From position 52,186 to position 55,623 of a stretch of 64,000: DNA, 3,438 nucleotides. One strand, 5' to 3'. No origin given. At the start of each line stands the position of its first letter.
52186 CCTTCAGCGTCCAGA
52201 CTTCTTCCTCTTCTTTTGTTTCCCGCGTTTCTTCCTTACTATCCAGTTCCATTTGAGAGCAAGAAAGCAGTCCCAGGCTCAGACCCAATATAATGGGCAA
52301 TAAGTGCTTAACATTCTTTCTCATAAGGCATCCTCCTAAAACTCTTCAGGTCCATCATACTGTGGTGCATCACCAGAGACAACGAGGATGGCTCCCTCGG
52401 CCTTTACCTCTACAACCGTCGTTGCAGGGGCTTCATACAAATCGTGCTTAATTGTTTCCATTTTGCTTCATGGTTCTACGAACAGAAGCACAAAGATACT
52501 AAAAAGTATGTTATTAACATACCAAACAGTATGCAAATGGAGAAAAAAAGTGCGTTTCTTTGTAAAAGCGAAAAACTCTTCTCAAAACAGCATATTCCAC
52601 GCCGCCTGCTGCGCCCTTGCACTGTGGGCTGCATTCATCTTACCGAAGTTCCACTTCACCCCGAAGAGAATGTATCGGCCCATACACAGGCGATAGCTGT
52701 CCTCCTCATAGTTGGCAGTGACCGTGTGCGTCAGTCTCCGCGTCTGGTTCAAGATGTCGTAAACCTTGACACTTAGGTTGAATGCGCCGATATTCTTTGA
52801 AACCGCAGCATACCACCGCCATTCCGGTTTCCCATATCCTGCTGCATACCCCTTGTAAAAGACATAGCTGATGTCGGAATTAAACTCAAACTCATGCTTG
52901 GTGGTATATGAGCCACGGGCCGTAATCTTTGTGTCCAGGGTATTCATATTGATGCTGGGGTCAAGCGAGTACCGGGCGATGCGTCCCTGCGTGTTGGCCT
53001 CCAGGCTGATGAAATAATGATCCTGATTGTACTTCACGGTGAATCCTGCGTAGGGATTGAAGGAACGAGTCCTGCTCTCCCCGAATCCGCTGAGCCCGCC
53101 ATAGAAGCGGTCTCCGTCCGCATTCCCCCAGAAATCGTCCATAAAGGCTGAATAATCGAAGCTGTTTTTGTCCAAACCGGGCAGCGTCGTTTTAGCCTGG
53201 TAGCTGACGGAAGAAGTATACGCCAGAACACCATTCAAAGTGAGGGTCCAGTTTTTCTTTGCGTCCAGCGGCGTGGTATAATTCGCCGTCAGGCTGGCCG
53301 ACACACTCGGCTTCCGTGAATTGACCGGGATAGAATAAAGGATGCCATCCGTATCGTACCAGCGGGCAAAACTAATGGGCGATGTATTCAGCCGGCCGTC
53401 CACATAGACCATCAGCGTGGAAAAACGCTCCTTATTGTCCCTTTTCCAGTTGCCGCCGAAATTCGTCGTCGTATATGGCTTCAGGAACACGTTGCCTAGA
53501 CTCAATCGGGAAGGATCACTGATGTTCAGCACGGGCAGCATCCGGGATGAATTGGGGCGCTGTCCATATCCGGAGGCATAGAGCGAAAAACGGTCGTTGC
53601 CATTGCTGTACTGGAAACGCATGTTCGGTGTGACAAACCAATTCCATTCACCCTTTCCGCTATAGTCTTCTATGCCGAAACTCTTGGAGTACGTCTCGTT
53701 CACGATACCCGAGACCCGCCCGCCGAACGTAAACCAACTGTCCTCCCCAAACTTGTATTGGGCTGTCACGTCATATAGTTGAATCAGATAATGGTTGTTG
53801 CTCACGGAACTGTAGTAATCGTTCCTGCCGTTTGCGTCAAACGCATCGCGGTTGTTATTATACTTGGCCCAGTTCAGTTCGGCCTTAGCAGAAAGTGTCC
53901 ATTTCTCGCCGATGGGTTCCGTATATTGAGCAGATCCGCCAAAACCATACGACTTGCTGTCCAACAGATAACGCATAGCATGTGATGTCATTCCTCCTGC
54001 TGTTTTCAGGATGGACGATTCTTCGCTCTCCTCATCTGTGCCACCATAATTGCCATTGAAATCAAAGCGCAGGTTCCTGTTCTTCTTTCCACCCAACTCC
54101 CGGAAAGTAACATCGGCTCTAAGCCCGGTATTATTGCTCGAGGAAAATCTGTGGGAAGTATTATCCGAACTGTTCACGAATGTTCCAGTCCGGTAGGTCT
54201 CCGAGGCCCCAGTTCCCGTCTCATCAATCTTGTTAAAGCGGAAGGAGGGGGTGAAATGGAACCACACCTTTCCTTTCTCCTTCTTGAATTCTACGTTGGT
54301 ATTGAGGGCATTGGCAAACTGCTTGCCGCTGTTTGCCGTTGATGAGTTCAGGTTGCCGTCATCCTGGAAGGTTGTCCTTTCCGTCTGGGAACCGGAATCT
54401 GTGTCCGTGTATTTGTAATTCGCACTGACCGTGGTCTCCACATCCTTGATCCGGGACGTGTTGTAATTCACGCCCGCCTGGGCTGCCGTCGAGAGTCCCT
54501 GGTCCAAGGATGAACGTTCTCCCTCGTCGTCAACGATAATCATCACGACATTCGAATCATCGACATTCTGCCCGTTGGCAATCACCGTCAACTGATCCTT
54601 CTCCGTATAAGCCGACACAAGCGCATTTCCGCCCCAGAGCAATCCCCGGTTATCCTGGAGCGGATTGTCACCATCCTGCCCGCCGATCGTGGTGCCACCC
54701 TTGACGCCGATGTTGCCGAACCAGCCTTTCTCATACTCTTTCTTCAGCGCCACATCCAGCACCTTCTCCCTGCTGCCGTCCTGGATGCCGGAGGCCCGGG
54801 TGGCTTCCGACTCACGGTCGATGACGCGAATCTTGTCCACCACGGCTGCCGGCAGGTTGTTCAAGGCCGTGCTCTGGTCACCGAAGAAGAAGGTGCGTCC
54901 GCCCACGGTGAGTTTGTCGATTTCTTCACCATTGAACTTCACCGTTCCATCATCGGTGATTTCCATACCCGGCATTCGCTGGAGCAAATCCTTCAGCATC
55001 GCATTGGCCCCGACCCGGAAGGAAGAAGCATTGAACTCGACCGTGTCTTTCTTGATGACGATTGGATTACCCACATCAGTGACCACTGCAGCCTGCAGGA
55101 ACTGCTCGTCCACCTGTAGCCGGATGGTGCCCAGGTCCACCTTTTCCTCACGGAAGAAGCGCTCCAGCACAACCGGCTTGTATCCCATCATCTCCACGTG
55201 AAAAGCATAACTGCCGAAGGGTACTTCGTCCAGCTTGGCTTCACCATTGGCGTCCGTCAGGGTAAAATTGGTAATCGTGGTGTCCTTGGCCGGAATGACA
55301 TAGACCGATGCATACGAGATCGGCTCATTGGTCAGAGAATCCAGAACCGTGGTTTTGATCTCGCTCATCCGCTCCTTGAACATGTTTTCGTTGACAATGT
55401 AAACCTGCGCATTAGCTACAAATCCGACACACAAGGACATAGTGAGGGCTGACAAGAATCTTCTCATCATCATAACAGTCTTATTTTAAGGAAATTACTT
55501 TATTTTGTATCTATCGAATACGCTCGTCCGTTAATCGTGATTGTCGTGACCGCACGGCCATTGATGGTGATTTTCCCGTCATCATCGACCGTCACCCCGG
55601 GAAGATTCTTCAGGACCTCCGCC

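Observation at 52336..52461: Second YxAP micropeptide: a recurring peptide plus pilin-like lipoprotein module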

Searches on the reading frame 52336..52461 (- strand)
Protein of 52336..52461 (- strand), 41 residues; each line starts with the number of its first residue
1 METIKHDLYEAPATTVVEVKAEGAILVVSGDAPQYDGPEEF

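Call 4: search_protein_families(library=pfam, proteins=[window:52336-52461:-], max_evalue=1)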
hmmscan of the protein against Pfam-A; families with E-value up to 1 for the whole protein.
window:52336-52461:- (41 aa): 0 families

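Call 5: search_protein_families(library=ncbifam, proteins=[window:52336-52461:-], max_evalue=1)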
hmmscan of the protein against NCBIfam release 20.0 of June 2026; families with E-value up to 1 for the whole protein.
window:52336-52461:- (41 aa): 0 families

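Call 8: find_homologous_proteins(query=window:52336-52461:-, max_evalue=10)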
Query window:52336-52461:- (41 aa): 33 proteins with E <= 10 among 33 candidates.
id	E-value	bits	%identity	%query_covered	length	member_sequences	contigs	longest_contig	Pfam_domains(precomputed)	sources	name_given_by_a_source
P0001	8.2e-19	82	100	100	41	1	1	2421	-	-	-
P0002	1.4e-16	75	90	100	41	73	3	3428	-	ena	-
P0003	4.0e-16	74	90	100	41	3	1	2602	-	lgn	-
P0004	5.9e-16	73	90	100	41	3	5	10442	-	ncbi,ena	-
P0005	8.2e-16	73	88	100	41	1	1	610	-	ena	-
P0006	9.1e-16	73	88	100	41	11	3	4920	-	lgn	-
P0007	1.2e-15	72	90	100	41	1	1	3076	-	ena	-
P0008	1.7e-15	72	88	100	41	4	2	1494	-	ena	-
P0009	1.8e-15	72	85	100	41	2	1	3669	-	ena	-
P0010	2.2e-15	72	85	100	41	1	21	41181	-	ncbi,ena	-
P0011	2.5e-15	71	85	100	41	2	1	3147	-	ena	-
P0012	2.6e-15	71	88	100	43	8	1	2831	-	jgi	jgi:hypothetical protein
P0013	3.0e-15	71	83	100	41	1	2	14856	-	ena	-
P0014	3.4e-15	71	85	100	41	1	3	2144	-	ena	-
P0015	3.9e-15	71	88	100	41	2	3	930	-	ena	-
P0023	3.5e-14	68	85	100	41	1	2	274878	-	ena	-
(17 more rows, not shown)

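Call 11: find_encoding_contigs(protein=P0023, flank=8000, max_places=3)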
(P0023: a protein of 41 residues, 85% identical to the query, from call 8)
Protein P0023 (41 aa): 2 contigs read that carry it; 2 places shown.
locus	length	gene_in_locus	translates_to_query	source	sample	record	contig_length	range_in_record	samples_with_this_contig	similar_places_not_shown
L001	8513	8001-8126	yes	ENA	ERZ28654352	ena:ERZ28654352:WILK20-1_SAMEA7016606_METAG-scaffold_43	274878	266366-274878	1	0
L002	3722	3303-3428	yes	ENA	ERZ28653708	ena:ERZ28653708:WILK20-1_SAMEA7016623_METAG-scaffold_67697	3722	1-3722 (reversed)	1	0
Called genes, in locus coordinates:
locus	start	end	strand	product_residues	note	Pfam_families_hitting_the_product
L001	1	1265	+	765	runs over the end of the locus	PF12704:MacB_PCD, PF02687:FtsX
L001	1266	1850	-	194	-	PF10543:ORF6N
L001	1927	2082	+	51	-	-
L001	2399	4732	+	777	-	PF12704:MacB_PCD, PF02687:FtsX, PF12704:MacB_PCD (weak), PF02687:FtsX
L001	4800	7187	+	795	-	PF12704:MacB_PCD, PF02687:FtsX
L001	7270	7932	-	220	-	-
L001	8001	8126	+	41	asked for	-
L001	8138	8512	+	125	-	?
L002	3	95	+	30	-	?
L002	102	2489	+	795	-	PF12704:MacB_PCD, PF02687:FtsX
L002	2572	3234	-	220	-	-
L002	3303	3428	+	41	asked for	-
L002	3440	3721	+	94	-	?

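Call 12: find_encoding_contigs(protein=P0010, flank=8000, max_places=4)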
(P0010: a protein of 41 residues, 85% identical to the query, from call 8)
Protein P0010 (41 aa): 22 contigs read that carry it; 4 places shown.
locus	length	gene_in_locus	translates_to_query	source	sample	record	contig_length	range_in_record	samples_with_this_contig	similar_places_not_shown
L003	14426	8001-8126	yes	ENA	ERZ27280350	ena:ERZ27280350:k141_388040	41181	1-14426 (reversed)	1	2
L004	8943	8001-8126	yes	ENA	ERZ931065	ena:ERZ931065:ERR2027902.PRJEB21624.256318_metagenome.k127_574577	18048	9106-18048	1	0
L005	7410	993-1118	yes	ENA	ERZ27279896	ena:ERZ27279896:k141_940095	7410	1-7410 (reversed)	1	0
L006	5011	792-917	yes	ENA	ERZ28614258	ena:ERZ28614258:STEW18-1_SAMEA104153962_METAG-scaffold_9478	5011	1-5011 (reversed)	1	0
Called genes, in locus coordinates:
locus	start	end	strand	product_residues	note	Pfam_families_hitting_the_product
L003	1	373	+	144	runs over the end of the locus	-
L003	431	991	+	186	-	PF07638:Sigma70_ECF (weak), PF04542:Sigma70_r2, PF08281:Sigma70_r4_2, PF04545:Sigma70_r4 (weak)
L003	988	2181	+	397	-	PF13505:OMP_b-brl (weak)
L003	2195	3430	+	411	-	PF00079:Serpin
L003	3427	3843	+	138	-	-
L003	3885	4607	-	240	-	PF04397:LytTR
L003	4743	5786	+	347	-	PF08534:Redoxin, PF00085:Thioredoxin, PF00578:AhpC-TSA, PF13098:Thioredoxin_2, PF13905:Thioredoxin_8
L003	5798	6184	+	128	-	-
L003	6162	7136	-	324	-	PF13481:AAA_25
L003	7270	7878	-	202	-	-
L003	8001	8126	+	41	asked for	-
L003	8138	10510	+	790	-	-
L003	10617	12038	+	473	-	PF01637:ATPase_2, PF13191:AAA_16 (faint), PF13173:AAA_14 (weak)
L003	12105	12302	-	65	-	-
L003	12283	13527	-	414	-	PF03432:Relaxase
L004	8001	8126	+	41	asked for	-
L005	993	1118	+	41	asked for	-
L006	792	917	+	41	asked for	-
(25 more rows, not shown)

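Call 24: search_protein_representatives(alignment_id=A1)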
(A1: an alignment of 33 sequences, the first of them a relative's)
Query: 33 sequences, 41 profile positions. Proteins with E-value up to 0.001 (for the whole library): 46; up to 1e-10: 12; up to 1e-30: 0. The best 46 are listed.
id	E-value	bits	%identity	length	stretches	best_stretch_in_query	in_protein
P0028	2.7e-24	100.7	-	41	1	1-41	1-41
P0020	2.9e-24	100.6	-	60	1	1-41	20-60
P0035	7.0e-23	96.2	-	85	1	1-41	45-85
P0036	6.5e-20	86.7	-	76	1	1-40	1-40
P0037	1.0e-17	79.7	-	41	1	1-41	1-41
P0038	4.2e-17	77.7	-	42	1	1-41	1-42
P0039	5.5e-16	74.1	-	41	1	1-41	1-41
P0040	6.7e-16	73.9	-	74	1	2-41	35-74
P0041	1.3e-15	72.9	-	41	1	1-41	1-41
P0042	9.1e-15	70.2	-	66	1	11-41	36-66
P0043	7.8e-14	67.2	-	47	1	1-41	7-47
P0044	9.9e-14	66.9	-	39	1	1-41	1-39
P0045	5.1e-09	51.8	-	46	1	1-35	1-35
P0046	4.5e-08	48.8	-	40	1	1-36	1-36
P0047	1.1e-06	44.3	-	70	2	7-31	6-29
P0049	3.1e-06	42.9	-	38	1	1-31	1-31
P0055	1.5e-05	40.7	-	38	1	5-34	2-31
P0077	9.2e-04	35.0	-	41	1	1-34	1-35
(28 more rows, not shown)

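Call 31: find_related_loci(query=A3, collection=genome_contigs, flank=7000)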
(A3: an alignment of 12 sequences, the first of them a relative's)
Query A3 (41 aa) in genome_contigs; peptide patterns used: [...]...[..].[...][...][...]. (x = any residue, [..] = any of these).
25 stretches matched a pattern; 9 encode a relative of the query (tblastn E <= 1e-3); 9 distinct loci.
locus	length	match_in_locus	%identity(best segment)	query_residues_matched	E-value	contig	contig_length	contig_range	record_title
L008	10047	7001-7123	93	1-41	1e-22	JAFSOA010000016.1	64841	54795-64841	MAG: Bacteroidales bacterium isolate RGIG3317 Goat_Reticulum-5__c686, whole genome shotgun sequence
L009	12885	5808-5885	73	1-26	4e-8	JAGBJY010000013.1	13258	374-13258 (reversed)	MAG: Bacteroidales bacterium isolate RGIG9187 Water_deer_Reticulum.Co__c162966, whole genome shotgun sequence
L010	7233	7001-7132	47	1-41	7e-8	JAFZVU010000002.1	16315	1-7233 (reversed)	MAG: Bacteroidales bacterium isolate RGIG8143 Water_buffalos_Rumen-3__c34942, whole genome shotgun sequence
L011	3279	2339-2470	49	1-41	2e-7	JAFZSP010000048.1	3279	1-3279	MAG: Bacteroidaceae bacterium isolate RGIG8060 Water_buffalos_Rumen-1__c476999, whole genome shotgun sequence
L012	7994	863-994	47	1-41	6e-7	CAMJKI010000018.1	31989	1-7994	MAG: uncultured Bacteroidales bacterium isolate SRR12081303_bin.3_metaWRAP_v1.3_MAG genome assembly, contig: ERZ12289767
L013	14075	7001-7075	64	1-25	6e-7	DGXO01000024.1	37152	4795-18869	MAG TPA_asm: Bacteroidales bacterium UBA4230 UBA4230_contig_20344, whole genome shotgun sequence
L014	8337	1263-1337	64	1-25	7e-6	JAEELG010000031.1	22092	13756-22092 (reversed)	MAG: Bacteroidales bacterium isolate Tb.RUG.210 k141_2203169_flag=0_multi=55.0089_len=22092, whole genome shotgun sequen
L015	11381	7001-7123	46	3-41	1e-5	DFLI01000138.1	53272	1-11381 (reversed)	MAG TPA_asm: Bacteroidales bacterium UBA3623 UBA3623_contig_2588, whole genome shotgun sequence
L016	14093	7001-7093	48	7-37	2e-5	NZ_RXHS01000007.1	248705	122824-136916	Seramator thermalis strain SYSU GA16112 Scaffold5_1, whole genome shotgun sequence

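Call 34: search_protein_families(library=pfam, proteins=[L009:932-3124:+, L009:5984-7936:+, L012:1013-2542:+, L015:7145-8233:+, L016:7153-9138:+, L014:5505-6929:+, L013:7148-10087:+, L013:10091-11035:+, L008:7138-9594:+, L008:6273-6881:-], max_evalue=0.1)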
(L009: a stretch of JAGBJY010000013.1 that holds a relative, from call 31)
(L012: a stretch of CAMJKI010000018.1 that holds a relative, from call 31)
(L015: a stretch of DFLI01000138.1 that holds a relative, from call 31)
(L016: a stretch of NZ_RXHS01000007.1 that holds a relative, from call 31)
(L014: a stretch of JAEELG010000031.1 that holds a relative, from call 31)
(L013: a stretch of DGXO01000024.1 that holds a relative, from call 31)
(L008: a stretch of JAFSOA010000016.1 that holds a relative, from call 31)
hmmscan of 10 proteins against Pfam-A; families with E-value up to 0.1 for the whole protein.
L009:932-3124:+ (730 aa): 1 family
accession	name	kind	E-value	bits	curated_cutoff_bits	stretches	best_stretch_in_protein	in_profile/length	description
PF00754.31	F5_F8_type_C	-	0.00017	22.2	28.2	1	232-353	12-124/127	F5/8 type C domain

L009:5984-7936:+ (650 aa): 3 families
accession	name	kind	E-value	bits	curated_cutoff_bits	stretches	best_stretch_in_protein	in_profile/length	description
PF13149.12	Mfa_like_1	-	2.4e-35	123.1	27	1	69-284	5-246/246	Fimbrillin-like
PF02368.24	Big_2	-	4.6e-09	36.6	22.8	1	376-441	7-72/79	Bacterial Ig-like domain (group 2)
PF04092.18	SAG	-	0.079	14.1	21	0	362-399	2-39/131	SRS domain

L012:1013-2542:+ (509 aa): 0 families

L015:7145-8233:+ (362 aa): 1 family
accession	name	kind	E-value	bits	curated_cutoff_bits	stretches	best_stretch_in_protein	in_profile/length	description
PF08139.17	LPAM_1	-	9.8e-05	23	20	1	3-20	1-18/18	Prokaryotic membrane lipoprotein lipid attachment site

L016:7153-9138:+ (661 aa): 0 families

L014:5505-6929:+ (474 aa): 1 family
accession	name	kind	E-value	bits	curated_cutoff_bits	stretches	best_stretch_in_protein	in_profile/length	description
PF07603.17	Lcl_C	-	0.014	16.1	34.9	1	339-460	23-106/117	Lcl C-terminal domain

L013:7148-10087:+ (979 aa): 2 families
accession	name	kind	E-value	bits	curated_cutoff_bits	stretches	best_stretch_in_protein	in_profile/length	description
PF03160.20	Calx-beta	-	3e-07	30.9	27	1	35-94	16-77/119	Calx-beta domain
PF19930.4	DUF6393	-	0.011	16.7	26.9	0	108-136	6-34/96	Family of unknown function (DUF6393)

L013:10091-11035:+ (314 aa): 0 families

L008:7138-9594:+ (818 aa): 2 families
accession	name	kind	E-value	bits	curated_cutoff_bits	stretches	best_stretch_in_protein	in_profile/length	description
PF07581.17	Glug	-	0.0097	16.7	20.5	1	503-529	1-27/28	The GLUG motif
PF13306.12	LRR_5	-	0.026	14.9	27.7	0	150-188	50-88/127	BspA type Leucine rich repeat region (6 copies)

L008:6273-6881:- (202 aa): 4 families
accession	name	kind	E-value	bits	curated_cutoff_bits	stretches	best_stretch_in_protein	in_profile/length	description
PF16859.10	TetR_C_11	-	3.4e-05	24.6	32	1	97-172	15-91/113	Tetracyclin repressor-like, C-terminal domain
PF00440.29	TetR_N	-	0.00017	21.8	24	1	13-54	5-46/47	Bacterial regulatory proteins, tetR family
PF13977.11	TetR_C_6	-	0.0005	20.7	27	1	123-198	36-111/115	BetI-type transcriptional repressor, C-terminal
PF16925.10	TetR_C_13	-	0.088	13.7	27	0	128-179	43-94/109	Tetracyclin repressor-like, C-terminal domain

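Call 35: find_encoding_contigs(protein=P0049, flank=6000, max_places=3)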
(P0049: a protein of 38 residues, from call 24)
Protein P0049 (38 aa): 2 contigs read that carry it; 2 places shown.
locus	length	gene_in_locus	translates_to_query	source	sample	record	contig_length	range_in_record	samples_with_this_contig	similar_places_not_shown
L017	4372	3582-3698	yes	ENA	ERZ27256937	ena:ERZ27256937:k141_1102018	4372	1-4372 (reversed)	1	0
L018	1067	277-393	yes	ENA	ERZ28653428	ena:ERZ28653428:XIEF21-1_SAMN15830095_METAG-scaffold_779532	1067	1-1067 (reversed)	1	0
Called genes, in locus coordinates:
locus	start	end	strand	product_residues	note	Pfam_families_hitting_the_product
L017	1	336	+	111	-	?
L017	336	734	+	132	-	PF01475:FUR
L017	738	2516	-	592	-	PF00657:Lipase_GDSL, PF13472:Lipase_GDSL_2, PF13449:Phytase-like, PF06977:SdiA-regulated (faint)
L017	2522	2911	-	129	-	PF03118:RNA_pol_A_CTD (weak)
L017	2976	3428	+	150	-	PF01451:LMWPc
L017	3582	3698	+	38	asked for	-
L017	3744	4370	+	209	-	?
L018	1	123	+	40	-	?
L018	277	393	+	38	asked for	-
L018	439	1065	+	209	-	?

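Call 36: find_encoding_contigs(protein=P0055, flank=6000, max_places=3)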
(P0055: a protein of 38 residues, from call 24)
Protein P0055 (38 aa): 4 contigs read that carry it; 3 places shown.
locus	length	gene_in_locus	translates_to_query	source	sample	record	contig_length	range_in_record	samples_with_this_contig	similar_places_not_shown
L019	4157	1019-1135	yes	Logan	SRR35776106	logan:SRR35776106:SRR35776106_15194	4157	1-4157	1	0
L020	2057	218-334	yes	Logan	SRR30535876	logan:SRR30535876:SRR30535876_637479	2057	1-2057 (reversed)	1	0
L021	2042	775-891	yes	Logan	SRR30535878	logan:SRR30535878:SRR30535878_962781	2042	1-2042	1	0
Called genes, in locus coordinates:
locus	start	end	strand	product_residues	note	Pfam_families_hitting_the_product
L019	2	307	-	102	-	?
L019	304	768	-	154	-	PF02381:MraZ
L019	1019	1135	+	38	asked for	-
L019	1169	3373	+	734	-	PF09471:Peptidase_M64 (faint)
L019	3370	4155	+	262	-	?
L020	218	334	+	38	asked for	-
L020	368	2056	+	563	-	?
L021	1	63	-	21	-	?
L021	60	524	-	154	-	PF02381:MraZ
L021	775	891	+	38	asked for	-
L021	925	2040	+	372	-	?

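Call 37: find_encoding_contigs(protein=P0077, flank=6000, max_places=3)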
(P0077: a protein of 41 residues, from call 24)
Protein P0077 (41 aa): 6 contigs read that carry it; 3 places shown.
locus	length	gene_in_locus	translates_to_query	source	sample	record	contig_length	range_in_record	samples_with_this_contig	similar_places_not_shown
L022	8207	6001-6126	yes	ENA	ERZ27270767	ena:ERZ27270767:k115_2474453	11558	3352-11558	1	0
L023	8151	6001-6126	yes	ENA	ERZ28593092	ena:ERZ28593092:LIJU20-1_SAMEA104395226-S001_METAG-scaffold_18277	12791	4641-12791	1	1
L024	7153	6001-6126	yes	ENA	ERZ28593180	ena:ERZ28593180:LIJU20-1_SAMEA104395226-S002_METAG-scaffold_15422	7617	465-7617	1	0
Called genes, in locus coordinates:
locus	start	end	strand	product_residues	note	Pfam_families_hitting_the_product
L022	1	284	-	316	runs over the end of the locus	PF00294:PfkB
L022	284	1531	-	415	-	PF08013:GatZ_KbaZ-like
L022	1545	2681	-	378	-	PF01380:SIS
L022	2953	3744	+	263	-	PF08220:HTH_DeoR, PF00455:DeoRC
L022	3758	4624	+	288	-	PF00892:EamA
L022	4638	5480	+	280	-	PF06977:SdiA-regulated (faint), PF13449:Phytase-like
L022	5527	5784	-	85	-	PF04226:Transgly_assoc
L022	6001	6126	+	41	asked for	-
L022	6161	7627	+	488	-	-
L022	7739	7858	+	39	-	-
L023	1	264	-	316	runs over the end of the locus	PF00294:PfkB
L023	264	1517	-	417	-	PF08013:GatZ_KbaZ-like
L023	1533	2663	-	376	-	PF01380:SIS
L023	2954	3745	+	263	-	PF08220:HTH_DeoR, PF00455:DeoRC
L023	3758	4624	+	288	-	PF00892:EamA, PF05653:Mg_trans_NIPA (weak), PF00892:EamA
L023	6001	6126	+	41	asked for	-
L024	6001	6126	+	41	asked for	-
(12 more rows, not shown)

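Call 39: find_related_loci(query=A3, collection=metagenome_contigs, flank=4000)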
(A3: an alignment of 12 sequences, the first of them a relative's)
Query A3 (41 aa) in metagenome_contigs; peptide patterns used: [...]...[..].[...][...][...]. (x = any residue, [..] = any of these).
72 stretches matched a pattern; 50 encode a relative of the query (tblastn E <= 1e-3); 50 distinct loci.
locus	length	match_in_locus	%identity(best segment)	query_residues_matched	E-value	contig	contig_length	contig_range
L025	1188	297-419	93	1-41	2e-22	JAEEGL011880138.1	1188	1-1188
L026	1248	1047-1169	90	1-41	7e-22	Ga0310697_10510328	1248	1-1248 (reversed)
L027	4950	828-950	88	1-41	3e-21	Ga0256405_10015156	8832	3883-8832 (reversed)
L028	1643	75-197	80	1-41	3e-20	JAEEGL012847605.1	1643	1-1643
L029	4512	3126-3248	80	1-41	3e-20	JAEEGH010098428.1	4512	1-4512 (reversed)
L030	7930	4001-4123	85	1-41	1e-19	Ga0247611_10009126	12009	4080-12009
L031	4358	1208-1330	83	1-41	3e-19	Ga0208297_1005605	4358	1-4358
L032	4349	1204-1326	83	1-41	3e-19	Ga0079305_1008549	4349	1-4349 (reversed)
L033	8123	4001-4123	83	1-41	7e-19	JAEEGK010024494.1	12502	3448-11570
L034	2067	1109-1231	83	1-41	7e-19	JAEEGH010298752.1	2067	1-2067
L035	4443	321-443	83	1-41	7e-19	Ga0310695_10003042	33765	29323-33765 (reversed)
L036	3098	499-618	85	1-41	1e-18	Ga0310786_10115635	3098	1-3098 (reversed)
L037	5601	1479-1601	83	1-41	8e-19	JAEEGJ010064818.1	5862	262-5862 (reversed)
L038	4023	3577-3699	83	1-41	1e-18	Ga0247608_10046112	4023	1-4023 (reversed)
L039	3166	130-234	94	1-35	2e-18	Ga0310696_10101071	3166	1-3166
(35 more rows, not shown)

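Call 71: search_solved_structures(query=A2, max_evalue=10, show_alignments=3)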
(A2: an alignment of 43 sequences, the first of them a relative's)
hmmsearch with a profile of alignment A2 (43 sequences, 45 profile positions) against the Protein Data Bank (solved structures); distinct sequences matched with E-value up to 10: 0.

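Call 72: search_protein_families(library=pfam, alignment_id=A2, max_evalue=10)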
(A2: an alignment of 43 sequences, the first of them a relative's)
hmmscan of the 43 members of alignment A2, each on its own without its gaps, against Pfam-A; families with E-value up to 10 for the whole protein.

A. member 1, P0001 (41 aa): 0 families

B. families by the number of members that match (of 43 scanned): 6 families
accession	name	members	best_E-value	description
PF22656.2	At5g48480-like_N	1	0.037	Glyoxalase At5g48480-like, N-terminal domain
PF21829.1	DUF6889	1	0.044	Family of unknown function (DUF6889)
PF02843.22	GARS_C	1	0.13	Phosphoribosylglycinamide synthetase, C domain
PF17646.6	Zemlya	1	0.14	Closterovirus 1a polyprotein central region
PF23139.1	OB_YrrC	1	0.22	ATP-dependent DNA helicase YrrC, OB-fold domain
PF07070.16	Spo0M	1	0.27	SpoOM protein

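Call 73: search_protein_families(library=ncbifam, alignment_id=A2, max_evalue=10)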
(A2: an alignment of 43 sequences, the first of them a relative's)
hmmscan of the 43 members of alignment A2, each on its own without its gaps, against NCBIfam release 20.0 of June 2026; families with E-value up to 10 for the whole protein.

A. member 1, P0001 (41 aa): 0 families

B. families by the number of members that match (of 43 scanned): 3 families
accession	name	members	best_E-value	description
TIGR03807.1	RR_fam_repeat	1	0.0086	putative cofactor-binding repeat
TIGR00030.1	S21p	1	0.16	30S ribosomal protein S21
TIGR03625.1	L3_bact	1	0.22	50S ribosomal protein L3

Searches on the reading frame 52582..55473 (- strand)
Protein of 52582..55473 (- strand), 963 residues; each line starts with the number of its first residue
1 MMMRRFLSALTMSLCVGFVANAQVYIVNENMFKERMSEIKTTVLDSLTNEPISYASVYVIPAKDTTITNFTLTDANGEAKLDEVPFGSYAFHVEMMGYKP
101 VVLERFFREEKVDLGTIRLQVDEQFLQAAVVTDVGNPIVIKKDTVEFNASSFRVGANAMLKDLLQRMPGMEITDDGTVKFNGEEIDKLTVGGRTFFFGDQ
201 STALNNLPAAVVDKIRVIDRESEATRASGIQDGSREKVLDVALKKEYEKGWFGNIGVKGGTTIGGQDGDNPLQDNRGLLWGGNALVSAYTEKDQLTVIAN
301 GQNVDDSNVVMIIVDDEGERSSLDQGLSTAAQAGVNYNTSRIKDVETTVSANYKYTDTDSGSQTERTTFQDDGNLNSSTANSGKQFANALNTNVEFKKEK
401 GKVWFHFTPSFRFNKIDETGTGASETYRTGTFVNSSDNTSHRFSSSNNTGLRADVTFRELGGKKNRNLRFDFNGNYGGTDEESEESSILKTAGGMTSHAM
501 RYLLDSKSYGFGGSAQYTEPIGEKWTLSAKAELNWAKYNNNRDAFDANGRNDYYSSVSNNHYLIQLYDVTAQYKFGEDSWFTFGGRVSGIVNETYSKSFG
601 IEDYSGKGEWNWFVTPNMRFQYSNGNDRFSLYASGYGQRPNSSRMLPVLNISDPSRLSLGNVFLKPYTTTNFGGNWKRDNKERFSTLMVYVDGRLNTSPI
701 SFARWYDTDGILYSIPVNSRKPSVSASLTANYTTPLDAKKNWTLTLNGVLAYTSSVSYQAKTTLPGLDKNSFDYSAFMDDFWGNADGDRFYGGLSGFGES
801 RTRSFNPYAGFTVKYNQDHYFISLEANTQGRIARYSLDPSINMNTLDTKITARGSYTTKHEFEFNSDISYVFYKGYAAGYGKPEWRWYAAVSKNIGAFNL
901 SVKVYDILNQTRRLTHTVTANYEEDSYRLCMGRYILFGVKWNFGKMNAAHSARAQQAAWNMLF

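Call 4: search_protein_families(library=pfam, proteins=[window:52582-55473:-], max_evalue=1)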
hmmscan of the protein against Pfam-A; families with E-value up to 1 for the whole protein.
window:52582-55473:- (963 aa): 3 families
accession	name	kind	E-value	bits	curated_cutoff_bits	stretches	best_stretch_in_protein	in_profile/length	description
PF14905.12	OMP_b-brl_3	-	8.2e-21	75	27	2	463-774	5-314/408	Outer membrane protein beta-barrel family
PF13620.12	CarboxypepD_reg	-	4.1e-10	40.3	32.3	1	39-104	2-65/82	Carboxypeptidase regulatory-like domain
PF13715.12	CarbopepD_reg_2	-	1.7e-07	31.6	32.2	1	42-103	4-60/88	CarboxypepD_reg-like domain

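Call 5: search_protein_families(library=ncbifam, proteins=[window:52582-55473:-], max_evalue=1)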
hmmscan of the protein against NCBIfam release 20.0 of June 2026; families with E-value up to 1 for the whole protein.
window:52582-55473:- (963 aa): 1 family
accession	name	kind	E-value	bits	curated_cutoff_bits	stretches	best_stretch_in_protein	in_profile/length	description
TIGR02844.1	spore_III_D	equivalog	0.038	14.3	111.5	1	131-170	8-47/80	sporulation transcriptional regulator SpoIIID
